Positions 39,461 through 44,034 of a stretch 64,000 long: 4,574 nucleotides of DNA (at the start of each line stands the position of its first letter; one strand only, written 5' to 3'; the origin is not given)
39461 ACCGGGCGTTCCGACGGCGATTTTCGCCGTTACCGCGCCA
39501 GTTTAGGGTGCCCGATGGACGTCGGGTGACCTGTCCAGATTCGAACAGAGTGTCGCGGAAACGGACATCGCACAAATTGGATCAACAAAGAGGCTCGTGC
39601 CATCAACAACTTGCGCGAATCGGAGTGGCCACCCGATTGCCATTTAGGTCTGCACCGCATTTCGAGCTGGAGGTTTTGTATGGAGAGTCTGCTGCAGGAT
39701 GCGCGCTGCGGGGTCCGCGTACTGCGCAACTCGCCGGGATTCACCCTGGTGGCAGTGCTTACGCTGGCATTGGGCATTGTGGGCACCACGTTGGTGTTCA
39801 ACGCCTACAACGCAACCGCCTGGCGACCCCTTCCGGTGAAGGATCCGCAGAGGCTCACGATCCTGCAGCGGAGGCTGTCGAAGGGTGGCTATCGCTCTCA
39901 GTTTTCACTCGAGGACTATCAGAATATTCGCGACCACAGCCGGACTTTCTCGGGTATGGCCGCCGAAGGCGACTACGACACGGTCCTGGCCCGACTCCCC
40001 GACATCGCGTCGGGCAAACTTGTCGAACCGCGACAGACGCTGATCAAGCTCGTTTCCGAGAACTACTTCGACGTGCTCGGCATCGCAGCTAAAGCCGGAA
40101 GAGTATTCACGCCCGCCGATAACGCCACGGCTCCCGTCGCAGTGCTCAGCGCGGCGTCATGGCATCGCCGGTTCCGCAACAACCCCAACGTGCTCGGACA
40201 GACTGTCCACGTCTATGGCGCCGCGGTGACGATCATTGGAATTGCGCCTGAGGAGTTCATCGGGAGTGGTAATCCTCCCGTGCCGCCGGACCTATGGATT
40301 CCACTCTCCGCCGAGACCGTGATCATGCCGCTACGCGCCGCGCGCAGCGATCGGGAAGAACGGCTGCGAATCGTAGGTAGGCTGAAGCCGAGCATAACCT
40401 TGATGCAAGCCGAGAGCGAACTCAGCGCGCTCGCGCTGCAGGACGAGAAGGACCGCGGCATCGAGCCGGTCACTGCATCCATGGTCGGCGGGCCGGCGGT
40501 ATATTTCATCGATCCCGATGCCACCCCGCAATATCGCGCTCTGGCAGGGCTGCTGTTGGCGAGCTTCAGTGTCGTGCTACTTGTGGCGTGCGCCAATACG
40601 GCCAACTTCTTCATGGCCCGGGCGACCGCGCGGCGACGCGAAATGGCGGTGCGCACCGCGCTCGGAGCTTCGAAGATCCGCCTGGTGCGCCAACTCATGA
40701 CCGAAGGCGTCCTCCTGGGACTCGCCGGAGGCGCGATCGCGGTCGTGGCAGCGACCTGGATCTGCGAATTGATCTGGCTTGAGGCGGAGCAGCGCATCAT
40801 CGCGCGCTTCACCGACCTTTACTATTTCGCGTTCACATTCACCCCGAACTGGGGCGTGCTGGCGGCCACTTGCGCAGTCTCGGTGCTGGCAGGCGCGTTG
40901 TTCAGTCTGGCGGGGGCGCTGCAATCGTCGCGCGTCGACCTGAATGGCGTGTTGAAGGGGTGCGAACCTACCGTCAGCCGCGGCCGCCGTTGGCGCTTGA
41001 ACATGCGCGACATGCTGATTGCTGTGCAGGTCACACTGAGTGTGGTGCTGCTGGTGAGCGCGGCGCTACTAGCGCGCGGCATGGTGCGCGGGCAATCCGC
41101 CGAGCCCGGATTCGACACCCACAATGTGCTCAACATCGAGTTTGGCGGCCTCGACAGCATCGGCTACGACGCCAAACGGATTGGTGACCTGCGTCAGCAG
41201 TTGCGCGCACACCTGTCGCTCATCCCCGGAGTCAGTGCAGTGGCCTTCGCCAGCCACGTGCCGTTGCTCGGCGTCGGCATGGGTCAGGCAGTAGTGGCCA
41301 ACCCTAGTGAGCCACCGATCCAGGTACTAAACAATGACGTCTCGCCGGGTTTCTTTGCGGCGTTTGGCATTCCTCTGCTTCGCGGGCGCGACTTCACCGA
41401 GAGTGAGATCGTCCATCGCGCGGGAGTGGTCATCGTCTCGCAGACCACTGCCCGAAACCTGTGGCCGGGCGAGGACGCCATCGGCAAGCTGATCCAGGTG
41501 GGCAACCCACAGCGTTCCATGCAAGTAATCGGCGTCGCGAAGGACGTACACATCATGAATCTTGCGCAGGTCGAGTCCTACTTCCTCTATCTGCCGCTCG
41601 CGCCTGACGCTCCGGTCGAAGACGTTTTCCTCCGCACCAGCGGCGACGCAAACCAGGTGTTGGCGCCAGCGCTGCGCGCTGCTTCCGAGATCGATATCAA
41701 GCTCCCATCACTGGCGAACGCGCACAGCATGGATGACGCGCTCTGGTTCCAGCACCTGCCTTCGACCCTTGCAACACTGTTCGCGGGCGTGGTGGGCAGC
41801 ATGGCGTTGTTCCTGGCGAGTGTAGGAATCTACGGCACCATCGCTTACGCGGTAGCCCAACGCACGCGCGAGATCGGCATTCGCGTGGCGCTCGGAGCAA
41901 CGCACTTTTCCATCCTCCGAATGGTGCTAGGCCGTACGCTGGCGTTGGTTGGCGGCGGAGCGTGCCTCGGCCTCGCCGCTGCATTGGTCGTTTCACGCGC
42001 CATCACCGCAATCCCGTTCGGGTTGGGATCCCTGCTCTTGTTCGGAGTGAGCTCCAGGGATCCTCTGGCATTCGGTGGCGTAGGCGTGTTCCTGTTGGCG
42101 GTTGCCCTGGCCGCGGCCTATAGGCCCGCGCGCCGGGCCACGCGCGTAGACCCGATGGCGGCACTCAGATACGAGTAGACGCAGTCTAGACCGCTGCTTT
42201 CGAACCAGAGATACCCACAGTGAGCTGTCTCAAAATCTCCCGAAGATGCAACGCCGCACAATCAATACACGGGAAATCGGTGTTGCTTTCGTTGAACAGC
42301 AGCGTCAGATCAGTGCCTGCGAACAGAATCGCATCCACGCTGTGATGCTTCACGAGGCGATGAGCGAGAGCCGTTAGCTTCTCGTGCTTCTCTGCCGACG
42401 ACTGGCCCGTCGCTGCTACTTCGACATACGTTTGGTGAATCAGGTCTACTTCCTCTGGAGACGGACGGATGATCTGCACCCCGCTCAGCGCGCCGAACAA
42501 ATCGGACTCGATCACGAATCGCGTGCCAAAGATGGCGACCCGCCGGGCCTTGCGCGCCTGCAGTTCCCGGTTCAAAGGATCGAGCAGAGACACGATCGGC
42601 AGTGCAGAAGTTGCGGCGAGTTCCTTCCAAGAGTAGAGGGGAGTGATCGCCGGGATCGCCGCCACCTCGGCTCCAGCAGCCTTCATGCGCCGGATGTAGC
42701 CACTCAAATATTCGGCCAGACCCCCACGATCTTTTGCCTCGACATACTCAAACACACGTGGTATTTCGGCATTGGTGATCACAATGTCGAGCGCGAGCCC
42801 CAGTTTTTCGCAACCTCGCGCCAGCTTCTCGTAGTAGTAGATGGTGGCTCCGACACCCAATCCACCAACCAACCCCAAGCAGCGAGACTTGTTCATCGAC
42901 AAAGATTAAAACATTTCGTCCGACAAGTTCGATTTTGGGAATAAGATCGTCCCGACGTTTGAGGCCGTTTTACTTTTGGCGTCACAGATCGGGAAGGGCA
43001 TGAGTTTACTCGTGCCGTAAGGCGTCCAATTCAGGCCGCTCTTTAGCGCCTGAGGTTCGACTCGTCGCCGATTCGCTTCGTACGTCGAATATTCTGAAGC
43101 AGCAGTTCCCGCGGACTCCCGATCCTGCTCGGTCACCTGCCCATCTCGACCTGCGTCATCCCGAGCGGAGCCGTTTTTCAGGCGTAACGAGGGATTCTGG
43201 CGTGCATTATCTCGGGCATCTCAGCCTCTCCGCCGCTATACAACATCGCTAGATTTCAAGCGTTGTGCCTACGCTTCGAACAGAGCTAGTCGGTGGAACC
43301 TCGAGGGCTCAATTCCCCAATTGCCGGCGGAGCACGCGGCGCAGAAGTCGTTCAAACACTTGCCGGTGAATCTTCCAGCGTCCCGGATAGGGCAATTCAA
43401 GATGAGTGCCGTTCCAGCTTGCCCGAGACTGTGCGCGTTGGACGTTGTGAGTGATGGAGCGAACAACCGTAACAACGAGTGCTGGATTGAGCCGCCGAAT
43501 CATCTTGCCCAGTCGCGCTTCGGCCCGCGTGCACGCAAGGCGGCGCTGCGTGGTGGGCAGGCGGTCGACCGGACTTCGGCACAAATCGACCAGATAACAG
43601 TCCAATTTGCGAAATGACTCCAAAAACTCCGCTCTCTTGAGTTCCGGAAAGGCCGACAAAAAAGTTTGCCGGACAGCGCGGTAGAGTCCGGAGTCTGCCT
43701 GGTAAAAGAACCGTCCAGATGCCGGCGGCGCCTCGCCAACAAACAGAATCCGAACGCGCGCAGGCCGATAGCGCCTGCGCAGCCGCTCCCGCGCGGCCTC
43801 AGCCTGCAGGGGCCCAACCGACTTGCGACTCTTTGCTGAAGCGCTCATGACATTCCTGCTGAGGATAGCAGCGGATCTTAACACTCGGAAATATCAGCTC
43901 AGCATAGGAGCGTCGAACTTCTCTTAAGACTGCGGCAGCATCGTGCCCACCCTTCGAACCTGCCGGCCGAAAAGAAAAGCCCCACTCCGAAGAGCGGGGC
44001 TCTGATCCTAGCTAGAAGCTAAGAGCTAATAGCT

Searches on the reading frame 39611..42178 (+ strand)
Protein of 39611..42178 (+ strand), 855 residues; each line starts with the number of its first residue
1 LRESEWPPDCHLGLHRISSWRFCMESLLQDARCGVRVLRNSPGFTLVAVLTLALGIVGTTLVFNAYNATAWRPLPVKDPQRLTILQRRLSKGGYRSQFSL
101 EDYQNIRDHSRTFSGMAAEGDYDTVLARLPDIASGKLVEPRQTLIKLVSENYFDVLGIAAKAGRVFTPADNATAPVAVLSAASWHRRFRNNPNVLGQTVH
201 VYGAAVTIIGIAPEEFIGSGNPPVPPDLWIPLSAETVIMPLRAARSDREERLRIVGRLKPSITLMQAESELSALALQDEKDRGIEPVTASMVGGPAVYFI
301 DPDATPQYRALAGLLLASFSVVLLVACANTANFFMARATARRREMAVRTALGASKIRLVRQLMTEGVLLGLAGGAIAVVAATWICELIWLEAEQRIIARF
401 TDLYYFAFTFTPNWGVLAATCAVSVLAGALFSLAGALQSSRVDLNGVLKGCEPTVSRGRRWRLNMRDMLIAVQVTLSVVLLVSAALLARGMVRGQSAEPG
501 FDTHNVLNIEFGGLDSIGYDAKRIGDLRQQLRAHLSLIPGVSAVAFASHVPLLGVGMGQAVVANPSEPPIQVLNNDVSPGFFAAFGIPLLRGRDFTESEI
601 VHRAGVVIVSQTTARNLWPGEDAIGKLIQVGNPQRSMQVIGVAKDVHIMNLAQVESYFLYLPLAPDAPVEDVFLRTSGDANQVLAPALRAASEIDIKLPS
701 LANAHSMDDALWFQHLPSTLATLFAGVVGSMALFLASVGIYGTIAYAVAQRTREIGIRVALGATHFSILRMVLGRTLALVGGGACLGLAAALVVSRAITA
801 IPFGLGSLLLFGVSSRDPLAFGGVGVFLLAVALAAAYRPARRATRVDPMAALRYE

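Call 58: search_protein_families(library=pfam, proteins=[window:39611-42178:+], max_evalue=0.001)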
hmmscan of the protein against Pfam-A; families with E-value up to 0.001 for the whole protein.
window:39611-42178:+ (855 aa): 2 families
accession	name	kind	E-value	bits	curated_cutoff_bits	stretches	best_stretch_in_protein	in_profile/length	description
PF12704.14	MacB_PCD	-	1.4e-37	130.5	27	2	45-273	1-206/207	MacB-like periplasmic core domain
PF02687.27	FtsX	-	5.5e-22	78.5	25.5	2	319-441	4-117/120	FtsX-like permease C-terminal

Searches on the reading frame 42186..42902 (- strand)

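Call 58: search_protein_families(library=pfam, proteins=[window:42186-42902:-], max_evalue=0.001)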
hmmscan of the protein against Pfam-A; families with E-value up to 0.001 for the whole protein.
window:42186-42902:- (238 aa): 1 family
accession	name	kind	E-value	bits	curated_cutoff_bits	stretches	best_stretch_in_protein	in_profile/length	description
PF01177.27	Asp_Glu_race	-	2.9e-20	73.4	31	1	12-222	1-210/211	Asp/Glu/Hydantoin racemase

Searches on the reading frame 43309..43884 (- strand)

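Call 58: search_protein_families(library=pfam, proteins=[window:43309-43884:-], max_evalue=0.001)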
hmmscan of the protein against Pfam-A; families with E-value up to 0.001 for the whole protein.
window:43309-43884:- (191 aa): 1 family
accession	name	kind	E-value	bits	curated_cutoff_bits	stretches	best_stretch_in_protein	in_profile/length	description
PF03167.25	UDG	-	7.3e-05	23.3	24.3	1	41-149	5-99/141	Uracil DNA glycosylase superfamily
